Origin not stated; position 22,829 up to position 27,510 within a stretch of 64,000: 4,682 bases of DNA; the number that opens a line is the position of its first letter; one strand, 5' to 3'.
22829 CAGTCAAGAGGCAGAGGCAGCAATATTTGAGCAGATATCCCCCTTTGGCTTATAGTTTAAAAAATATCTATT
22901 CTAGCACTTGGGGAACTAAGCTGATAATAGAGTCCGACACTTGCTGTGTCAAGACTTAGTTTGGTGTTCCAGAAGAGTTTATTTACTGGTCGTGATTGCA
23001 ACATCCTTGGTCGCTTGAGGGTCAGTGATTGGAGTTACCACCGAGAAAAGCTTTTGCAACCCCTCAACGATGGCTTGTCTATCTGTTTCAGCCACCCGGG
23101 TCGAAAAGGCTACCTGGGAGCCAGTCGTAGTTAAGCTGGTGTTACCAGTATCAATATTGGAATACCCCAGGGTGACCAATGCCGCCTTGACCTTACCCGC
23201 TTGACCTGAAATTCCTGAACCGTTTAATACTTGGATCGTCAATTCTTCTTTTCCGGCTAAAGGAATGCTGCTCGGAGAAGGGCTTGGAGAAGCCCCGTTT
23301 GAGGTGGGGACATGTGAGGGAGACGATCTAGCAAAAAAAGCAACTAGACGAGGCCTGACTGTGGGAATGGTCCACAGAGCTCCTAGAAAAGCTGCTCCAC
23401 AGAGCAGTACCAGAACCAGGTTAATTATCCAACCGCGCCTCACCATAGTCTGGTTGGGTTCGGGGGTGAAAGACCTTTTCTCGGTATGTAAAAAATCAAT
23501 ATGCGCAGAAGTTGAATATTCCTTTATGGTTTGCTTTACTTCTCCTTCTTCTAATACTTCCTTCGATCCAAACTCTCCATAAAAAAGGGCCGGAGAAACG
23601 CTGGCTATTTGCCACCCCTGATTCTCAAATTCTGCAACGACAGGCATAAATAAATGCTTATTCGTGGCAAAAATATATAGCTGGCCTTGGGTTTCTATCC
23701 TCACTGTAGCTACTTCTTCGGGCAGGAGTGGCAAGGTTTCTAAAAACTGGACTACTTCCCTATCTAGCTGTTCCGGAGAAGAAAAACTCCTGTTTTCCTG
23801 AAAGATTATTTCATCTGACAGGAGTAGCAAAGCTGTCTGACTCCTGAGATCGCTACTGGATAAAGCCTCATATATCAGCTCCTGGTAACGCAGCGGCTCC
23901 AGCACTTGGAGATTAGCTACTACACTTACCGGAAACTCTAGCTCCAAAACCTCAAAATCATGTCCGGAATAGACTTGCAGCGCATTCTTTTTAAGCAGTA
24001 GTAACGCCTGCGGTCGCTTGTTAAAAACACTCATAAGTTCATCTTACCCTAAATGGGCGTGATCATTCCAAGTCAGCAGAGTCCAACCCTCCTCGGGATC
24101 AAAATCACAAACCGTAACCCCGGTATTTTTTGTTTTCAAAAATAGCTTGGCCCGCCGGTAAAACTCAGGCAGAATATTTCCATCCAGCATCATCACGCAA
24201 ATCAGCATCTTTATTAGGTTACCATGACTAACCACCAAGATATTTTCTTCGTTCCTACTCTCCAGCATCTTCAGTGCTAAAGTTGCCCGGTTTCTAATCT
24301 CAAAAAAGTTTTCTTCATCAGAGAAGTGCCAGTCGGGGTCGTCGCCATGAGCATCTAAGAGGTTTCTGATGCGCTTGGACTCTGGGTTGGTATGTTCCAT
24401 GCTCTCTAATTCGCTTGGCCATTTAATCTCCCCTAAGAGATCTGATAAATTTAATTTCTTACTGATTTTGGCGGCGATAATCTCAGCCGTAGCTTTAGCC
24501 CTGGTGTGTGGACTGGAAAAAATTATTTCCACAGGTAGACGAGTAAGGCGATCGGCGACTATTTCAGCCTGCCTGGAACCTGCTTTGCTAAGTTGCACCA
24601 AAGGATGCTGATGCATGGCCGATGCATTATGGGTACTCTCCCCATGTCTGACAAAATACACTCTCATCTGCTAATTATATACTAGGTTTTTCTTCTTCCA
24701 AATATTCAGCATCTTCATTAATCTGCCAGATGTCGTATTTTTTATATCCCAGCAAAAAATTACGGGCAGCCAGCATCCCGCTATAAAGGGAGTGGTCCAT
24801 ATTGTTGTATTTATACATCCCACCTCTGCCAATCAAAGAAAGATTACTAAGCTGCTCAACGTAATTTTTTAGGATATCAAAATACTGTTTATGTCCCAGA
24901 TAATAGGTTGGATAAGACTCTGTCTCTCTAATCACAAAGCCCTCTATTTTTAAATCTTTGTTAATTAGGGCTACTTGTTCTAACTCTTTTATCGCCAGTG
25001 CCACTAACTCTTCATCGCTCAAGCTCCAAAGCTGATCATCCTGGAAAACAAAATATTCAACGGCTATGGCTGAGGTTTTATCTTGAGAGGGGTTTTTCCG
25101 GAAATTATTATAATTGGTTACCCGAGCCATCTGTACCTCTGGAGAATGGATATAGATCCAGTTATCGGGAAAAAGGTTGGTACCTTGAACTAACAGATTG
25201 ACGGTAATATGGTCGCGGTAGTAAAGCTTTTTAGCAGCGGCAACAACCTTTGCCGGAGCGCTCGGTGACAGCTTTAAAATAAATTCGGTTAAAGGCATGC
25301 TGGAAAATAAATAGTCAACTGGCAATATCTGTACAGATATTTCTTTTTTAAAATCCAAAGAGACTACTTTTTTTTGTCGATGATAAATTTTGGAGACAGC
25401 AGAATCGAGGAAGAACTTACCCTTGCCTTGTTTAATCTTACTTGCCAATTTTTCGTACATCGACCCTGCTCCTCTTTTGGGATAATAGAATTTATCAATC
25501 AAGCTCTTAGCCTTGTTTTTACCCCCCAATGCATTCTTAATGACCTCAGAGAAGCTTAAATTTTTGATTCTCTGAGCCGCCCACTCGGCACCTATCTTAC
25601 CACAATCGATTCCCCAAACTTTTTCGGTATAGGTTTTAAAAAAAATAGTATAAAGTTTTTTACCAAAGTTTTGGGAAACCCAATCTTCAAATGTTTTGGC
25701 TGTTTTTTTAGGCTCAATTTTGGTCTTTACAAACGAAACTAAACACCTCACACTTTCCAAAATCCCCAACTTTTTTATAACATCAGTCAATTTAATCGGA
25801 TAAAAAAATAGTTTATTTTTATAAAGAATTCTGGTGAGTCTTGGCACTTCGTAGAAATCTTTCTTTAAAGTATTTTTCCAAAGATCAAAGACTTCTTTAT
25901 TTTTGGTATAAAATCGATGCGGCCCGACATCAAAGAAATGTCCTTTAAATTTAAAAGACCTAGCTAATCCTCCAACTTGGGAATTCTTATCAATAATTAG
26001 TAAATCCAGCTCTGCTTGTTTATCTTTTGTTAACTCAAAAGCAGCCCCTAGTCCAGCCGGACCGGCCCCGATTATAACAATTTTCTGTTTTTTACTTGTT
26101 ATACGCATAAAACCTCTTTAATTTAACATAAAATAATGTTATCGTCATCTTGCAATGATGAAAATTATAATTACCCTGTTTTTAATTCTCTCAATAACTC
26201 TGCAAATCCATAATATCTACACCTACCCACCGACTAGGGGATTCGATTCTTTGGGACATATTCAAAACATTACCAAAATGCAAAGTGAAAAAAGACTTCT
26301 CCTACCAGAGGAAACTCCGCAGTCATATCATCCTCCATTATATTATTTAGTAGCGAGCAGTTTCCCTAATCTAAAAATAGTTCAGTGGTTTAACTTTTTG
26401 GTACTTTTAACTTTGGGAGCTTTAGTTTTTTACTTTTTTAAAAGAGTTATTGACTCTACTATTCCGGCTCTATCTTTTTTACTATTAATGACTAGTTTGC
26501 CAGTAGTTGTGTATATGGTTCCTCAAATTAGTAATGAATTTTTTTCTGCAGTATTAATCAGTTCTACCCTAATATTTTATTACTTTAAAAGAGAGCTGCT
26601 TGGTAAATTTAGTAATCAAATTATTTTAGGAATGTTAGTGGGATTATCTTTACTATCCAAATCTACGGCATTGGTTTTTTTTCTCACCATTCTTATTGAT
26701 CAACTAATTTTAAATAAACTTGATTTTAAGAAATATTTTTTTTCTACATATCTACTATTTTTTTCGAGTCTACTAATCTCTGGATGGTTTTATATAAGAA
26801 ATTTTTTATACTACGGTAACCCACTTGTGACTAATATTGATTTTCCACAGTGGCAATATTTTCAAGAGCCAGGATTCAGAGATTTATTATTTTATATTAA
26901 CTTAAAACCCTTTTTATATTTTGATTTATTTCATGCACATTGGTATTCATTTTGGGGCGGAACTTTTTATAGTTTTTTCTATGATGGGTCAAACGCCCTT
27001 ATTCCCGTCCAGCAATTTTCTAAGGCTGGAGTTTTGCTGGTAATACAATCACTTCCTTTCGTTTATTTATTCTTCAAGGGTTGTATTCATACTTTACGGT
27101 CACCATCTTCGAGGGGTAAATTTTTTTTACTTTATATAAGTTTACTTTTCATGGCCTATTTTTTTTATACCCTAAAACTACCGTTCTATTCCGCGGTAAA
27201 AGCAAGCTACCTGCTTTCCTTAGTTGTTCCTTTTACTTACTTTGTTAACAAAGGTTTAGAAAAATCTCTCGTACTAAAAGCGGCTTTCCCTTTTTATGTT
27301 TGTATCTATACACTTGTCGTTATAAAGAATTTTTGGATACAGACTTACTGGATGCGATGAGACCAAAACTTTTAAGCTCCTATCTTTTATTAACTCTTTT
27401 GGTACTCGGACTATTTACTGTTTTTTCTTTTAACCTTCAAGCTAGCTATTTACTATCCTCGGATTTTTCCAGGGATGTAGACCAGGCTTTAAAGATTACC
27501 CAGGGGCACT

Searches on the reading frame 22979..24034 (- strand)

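Call 9: search_protein_families(library=pfam, proteins=[window:22979-24034:-], max_evalue=0.001)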
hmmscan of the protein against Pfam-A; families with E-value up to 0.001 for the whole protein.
window:22979-24034:- (351 aa): 1 family
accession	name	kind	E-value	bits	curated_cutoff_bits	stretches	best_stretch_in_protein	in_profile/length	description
PF13399.11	LytR_C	-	1.4e-08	36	22.2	1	265-332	2-64/86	LytR cell envelope-related transcriptional attenuator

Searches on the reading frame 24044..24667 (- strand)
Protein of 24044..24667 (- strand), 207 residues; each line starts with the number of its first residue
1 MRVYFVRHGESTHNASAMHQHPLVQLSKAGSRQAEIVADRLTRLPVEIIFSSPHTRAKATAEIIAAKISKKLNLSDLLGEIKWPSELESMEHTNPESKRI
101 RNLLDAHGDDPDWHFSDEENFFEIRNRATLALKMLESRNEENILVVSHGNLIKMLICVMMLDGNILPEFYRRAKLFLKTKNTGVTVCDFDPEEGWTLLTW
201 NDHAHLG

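Call 9: search_protein_families(library=pfam, proteins=[window:24044-24667:-], max_evalue=0.001)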
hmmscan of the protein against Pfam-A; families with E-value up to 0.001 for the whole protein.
window:24044-24667:- (207 aa): 1 family
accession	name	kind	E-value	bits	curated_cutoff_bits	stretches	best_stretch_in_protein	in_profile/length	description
PF00300.27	His_Phos_1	-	7.2e-35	120.8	21.7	1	3-202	1-193/194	Histidine phosphatase superfamily (branch 1)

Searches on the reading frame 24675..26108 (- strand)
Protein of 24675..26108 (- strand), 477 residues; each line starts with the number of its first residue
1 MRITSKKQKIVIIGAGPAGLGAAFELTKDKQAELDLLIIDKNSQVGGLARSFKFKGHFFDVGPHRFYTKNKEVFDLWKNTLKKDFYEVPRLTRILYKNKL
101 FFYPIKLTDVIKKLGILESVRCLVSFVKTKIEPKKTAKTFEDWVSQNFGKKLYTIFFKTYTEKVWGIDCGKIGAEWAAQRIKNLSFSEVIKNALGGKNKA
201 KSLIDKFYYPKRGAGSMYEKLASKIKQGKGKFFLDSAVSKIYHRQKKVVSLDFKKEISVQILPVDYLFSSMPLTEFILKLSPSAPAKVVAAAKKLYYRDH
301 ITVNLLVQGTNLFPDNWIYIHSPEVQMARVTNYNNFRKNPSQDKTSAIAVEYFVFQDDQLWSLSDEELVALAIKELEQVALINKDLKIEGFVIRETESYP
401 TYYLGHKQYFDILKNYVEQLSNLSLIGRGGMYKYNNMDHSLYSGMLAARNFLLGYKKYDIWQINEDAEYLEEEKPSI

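Call 9: search_protein_families(library=pfam, proteins=[window:24675-26108:-], max_evalue=0.001)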
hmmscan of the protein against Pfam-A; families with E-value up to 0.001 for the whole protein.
window:24675-26108:- (477 aa): 8 families
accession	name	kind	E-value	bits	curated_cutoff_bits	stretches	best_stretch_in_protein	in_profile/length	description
PF01593.30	Amino_oxidase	-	5.1e-20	72.6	19.8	1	18-450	2-441/443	Flavin containing amine oxidoreductase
PF13450.12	NAD_binding_8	-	8.9e-15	55.2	21.9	1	12-78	1-66/68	NAD(P)-binding Rossmann-like domain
PF13738.12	Pyr_redox_3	-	8.8e-06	25.6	30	1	11-60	1-47/305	Pyridine nucleotide-disulphide oxidoreductase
PF03486.20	HI0933_like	-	9.5e-06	25.7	50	0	9-46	2-36/244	HI0933-like protein Rossmann domain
PF13454.12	NAD_binding_9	-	4.2e-05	24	21.8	1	11-51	1-43/155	FAD-NAD(P)-binding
PF07992.20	Pyr_redox_2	-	0.00014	21.8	26.1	1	9-42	2-32/291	Pyridine nucleotide-disulphide oxidoreductase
PF01946.23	Thi4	-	0.00014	21.6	26.2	1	8-47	18-55/235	Thi4 family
PF01266.30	DAO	-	0.00039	20.5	27.9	0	9-47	1-36/353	FAD dependent oxidoreductase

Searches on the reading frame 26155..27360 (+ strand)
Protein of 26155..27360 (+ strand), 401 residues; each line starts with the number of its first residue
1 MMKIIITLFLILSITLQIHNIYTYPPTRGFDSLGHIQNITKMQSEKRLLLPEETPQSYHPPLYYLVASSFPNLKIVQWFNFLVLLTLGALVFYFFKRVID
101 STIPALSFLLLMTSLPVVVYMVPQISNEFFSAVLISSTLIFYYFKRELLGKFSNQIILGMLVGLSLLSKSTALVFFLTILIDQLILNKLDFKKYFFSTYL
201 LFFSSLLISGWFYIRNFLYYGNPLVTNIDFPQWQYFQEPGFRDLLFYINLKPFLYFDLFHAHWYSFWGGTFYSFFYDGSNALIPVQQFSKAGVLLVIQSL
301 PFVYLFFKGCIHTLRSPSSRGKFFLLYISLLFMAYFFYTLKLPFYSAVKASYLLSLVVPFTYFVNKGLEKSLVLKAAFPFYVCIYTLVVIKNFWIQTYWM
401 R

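Call 9: search_protein_families(library=pfam, proteins=[window:26155-27360:+], max_evalue=0.001)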
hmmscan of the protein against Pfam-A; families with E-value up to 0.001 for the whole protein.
window:26155-27360:+ (401 aa): 1 family
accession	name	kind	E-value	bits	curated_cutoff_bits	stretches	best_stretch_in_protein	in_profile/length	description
PF13231.12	PMT_2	-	1.4e-05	25.8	26.1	1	69-209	12-155/160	Dolichyl-phosphate-mannose-protein mannosyltransferase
